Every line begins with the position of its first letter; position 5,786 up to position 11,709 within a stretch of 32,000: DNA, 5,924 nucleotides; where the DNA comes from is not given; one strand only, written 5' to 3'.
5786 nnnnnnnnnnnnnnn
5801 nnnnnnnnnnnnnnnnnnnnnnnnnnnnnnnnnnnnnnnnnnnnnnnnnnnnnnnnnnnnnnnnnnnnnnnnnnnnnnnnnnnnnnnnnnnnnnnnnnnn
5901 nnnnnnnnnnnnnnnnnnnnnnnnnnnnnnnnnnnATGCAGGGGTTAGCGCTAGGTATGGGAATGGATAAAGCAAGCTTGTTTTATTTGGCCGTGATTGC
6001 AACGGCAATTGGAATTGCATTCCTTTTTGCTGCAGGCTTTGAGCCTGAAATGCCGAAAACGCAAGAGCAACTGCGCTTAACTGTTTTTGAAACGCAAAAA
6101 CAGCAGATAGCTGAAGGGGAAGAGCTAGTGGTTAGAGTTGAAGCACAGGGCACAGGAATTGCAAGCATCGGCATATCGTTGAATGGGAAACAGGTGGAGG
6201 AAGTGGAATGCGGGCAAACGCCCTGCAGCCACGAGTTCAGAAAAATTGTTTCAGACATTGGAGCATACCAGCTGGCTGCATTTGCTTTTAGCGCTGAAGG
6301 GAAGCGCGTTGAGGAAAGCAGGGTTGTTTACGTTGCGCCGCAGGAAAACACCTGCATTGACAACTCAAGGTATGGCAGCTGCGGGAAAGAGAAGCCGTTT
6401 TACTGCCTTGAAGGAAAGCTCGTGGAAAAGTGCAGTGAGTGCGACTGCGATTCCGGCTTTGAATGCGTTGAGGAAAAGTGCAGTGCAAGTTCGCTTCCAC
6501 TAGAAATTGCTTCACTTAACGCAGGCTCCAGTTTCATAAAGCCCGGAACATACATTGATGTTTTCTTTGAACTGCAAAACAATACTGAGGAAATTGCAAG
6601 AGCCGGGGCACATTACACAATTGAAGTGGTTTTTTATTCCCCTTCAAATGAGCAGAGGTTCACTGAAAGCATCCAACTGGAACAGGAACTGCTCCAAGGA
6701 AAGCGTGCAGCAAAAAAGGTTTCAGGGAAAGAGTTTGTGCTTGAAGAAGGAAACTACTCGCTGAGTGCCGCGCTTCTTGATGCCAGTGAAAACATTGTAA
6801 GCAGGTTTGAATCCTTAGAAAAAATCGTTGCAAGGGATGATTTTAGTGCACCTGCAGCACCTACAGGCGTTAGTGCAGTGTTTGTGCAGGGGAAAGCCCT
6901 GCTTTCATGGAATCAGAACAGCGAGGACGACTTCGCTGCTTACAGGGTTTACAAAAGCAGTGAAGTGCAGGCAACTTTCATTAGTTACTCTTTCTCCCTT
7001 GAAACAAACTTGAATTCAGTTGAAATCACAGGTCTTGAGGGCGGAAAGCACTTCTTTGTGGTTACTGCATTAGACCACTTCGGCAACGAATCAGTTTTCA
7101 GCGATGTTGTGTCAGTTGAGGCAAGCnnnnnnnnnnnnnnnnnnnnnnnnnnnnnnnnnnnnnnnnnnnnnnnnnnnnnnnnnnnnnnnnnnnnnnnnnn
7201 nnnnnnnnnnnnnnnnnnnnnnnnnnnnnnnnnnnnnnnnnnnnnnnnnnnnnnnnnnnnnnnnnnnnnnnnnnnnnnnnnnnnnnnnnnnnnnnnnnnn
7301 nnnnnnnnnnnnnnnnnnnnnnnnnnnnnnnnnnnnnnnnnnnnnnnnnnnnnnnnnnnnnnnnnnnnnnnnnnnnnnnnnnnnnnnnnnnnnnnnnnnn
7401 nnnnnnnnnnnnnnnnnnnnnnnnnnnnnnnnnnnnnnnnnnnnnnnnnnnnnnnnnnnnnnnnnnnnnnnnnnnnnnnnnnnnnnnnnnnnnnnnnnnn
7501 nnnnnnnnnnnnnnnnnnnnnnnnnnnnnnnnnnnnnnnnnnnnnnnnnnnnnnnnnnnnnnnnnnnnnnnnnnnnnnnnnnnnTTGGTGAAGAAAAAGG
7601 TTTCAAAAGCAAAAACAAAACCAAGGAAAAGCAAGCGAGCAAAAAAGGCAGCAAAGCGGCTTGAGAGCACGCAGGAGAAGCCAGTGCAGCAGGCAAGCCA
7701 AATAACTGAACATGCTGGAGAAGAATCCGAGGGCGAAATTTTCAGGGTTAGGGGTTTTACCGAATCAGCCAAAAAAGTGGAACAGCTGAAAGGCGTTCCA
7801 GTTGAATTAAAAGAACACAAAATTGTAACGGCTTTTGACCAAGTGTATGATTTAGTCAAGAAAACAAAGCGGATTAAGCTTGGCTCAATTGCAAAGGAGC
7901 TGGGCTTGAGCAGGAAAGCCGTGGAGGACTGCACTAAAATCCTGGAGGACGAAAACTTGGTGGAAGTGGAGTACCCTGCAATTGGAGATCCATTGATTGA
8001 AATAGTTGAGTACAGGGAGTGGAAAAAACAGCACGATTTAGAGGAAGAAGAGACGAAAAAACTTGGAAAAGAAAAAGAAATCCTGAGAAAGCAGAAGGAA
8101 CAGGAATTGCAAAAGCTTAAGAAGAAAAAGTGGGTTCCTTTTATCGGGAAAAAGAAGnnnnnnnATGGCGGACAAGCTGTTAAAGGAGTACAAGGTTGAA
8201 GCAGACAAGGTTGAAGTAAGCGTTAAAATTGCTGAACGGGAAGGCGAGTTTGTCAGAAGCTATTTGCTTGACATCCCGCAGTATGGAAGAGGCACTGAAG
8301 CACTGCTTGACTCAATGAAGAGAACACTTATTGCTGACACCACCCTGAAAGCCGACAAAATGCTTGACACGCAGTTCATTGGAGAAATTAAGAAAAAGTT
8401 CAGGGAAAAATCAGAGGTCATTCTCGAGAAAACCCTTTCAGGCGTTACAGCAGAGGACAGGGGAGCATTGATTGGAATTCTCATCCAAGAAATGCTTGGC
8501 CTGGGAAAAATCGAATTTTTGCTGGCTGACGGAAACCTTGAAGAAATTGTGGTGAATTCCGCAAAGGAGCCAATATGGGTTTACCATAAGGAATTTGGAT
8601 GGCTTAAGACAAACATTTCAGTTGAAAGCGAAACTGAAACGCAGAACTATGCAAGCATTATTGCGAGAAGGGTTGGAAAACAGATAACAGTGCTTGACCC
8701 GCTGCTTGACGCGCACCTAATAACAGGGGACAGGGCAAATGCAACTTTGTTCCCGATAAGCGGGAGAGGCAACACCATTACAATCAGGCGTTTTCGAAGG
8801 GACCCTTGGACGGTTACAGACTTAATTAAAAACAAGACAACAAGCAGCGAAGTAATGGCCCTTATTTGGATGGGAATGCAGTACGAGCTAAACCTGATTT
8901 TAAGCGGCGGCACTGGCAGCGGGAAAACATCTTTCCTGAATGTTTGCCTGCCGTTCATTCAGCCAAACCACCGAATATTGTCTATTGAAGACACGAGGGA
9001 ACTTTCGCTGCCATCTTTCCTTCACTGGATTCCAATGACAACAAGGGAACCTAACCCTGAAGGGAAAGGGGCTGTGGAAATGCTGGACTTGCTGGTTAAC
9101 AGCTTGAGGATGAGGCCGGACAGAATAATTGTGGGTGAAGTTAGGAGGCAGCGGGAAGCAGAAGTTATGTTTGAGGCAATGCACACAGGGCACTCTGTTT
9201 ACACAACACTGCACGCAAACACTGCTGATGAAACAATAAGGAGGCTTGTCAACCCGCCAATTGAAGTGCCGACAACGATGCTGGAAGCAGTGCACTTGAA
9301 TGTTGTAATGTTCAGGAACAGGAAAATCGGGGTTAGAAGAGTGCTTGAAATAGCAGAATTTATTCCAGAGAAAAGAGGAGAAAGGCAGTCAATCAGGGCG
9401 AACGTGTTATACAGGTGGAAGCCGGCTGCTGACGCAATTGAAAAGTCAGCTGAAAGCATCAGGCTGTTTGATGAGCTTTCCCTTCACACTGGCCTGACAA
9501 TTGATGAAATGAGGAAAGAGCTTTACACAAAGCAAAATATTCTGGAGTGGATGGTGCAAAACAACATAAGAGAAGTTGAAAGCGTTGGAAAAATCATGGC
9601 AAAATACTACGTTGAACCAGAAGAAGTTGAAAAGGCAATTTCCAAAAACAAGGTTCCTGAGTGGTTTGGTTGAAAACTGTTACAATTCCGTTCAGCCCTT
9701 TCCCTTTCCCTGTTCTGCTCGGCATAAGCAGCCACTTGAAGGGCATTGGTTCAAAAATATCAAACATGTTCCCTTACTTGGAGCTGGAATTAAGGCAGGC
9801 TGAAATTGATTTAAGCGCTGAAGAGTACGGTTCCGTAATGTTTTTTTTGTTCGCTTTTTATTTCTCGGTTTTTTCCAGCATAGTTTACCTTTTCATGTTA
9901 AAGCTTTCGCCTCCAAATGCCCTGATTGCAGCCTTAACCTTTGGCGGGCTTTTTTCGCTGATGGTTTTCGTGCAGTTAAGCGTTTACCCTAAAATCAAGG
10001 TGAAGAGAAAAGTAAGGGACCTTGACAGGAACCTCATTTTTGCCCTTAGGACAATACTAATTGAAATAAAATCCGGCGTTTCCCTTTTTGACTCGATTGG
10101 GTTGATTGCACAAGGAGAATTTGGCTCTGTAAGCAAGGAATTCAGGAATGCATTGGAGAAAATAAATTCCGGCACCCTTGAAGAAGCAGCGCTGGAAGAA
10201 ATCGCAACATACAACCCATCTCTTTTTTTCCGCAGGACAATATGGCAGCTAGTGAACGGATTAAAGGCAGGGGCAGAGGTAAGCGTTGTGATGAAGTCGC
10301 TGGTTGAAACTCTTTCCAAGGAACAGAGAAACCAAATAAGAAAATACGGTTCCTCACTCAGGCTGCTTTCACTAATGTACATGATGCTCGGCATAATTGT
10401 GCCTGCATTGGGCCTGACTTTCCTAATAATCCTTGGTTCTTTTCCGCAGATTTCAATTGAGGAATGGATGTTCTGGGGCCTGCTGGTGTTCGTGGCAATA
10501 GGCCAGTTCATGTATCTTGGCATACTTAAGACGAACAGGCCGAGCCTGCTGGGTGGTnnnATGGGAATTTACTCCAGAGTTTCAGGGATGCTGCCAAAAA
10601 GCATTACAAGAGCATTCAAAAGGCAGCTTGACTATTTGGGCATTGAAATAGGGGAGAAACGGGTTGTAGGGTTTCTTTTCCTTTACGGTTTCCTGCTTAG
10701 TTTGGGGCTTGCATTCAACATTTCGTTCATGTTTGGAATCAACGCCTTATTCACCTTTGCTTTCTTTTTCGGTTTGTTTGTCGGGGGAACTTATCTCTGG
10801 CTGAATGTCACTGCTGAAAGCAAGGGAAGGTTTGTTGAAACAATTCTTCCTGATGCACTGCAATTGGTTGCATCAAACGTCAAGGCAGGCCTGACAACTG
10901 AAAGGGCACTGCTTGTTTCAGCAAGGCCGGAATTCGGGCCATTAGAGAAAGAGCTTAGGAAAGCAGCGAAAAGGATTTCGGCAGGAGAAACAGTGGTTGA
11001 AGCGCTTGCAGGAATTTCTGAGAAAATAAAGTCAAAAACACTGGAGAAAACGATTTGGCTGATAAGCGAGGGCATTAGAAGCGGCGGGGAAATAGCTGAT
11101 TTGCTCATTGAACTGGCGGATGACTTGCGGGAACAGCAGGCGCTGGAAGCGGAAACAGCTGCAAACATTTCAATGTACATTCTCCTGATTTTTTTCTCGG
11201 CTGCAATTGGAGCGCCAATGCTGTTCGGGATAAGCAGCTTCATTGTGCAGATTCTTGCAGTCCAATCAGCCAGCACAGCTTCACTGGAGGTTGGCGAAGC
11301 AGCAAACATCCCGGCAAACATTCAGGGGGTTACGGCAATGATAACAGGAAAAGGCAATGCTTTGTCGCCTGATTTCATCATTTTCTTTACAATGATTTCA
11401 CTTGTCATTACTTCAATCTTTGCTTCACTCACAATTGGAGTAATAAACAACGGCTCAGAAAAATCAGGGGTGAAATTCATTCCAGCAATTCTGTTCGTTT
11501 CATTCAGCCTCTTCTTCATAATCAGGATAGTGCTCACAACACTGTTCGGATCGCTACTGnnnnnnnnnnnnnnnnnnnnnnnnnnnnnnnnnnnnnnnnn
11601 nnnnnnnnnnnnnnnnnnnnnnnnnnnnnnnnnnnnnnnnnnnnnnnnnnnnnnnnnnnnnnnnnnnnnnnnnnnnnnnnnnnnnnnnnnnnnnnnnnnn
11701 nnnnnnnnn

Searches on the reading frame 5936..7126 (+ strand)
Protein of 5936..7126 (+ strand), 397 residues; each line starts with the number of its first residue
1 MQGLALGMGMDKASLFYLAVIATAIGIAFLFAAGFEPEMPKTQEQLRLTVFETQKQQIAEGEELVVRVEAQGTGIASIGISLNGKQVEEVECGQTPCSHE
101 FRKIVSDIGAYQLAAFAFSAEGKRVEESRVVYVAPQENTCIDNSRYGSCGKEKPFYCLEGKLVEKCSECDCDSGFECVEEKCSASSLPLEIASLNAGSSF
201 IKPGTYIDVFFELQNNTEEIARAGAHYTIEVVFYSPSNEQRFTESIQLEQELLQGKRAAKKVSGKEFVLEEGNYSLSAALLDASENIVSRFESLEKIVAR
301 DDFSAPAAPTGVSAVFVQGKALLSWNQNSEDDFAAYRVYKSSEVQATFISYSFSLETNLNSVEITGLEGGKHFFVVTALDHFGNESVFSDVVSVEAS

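Call 7: search_protein_families(library=pfam, proteins=[window:5936-7126:+], max_evalue=0.01)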
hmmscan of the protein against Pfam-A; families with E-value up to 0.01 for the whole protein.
window:5936-7126:+ (397 aa): 1 family
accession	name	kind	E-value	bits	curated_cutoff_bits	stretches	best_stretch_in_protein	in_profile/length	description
PF16389.11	DUF4998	-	0.0044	17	29.1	0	319-391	33-105/199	Domain of unknown function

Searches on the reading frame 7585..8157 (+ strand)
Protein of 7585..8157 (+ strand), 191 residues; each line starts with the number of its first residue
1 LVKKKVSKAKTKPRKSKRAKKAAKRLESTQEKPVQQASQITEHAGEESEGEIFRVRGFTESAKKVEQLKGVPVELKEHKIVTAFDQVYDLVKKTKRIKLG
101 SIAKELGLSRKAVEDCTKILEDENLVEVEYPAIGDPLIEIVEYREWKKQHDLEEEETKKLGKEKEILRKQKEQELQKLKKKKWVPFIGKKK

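Call 7: search_protein_families(library=pfam, proteins=[window:7585-8157:+], max_evalue=0.01)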
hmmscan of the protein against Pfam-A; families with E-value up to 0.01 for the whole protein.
window:7585-8157:+ (191 aa): 1 family
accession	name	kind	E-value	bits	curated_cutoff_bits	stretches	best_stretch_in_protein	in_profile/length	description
PF13412.12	HTH_24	-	0.00065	19.7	21.9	1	89-127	10-48/48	Winged helix-turn-helix DNA-binding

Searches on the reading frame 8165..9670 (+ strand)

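Call 7: search_protein_families(library=pfam, proteins=[window:8165-9670:+], max_evalue=0.01)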
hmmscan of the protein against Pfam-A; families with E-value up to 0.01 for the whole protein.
window:8165-9670:+ (502 aa): 2 families
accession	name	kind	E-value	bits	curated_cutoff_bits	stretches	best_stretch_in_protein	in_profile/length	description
PF00437.27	T2SSE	-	5.3e-35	121.2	24.9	1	196-364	99-258/370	Type II/IV secretion system protein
PF13401.12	AAA_22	-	0.0072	17.1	27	0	241-328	5-95/130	AAA domain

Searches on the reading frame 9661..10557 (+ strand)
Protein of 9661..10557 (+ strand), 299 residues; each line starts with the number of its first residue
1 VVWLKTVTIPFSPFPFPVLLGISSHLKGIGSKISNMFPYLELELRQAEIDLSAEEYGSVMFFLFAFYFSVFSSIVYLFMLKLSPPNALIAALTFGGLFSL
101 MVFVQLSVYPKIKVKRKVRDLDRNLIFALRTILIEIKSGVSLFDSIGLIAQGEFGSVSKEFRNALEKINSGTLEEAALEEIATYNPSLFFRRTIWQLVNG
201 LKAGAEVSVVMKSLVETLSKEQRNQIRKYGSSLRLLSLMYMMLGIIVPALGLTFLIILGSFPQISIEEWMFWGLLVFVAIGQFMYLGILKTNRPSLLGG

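Call 7: search_protein_families(library=pfam, proteins=[window:9661-10557:+], max_evalue=0.01)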
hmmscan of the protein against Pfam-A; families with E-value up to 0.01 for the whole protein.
window:9661-10557:+ (299 aa): 3 families
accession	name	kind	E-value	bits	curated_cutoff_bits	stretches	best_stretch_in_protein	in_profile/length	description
PF00482.28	T2SSF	-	5.4e-14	52.7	25.2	1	128-252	1-122/125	Type II secretion system (T2SS), protein F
PF07332.16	Phage_holin_3_6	-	0.00042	20.8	28.4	0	41-104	18-85/116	Putative Actinobacterial Holin-X, holin superfamily III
PF07274.17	DUF1440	-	0.0049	17.3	34.7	0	58-122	53-115/135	Protein of unknown function (DUF1440)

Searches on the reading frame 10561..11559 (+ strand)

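Call 8: search_protein_families(library=pfam, proteins=[window:10561-11559:+], max_evalue=0.01)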
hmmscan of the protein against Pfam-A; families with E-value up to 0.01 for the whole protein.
window:10561-11559:+ (333 aa): 1 family
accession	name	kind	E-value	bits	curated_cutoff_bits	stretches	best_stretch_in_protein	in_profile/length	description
PF00482.28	T2SSF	-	3e-17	63.2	25.2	1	100-222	2-121/125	Type II secretion system (T2SS), protein F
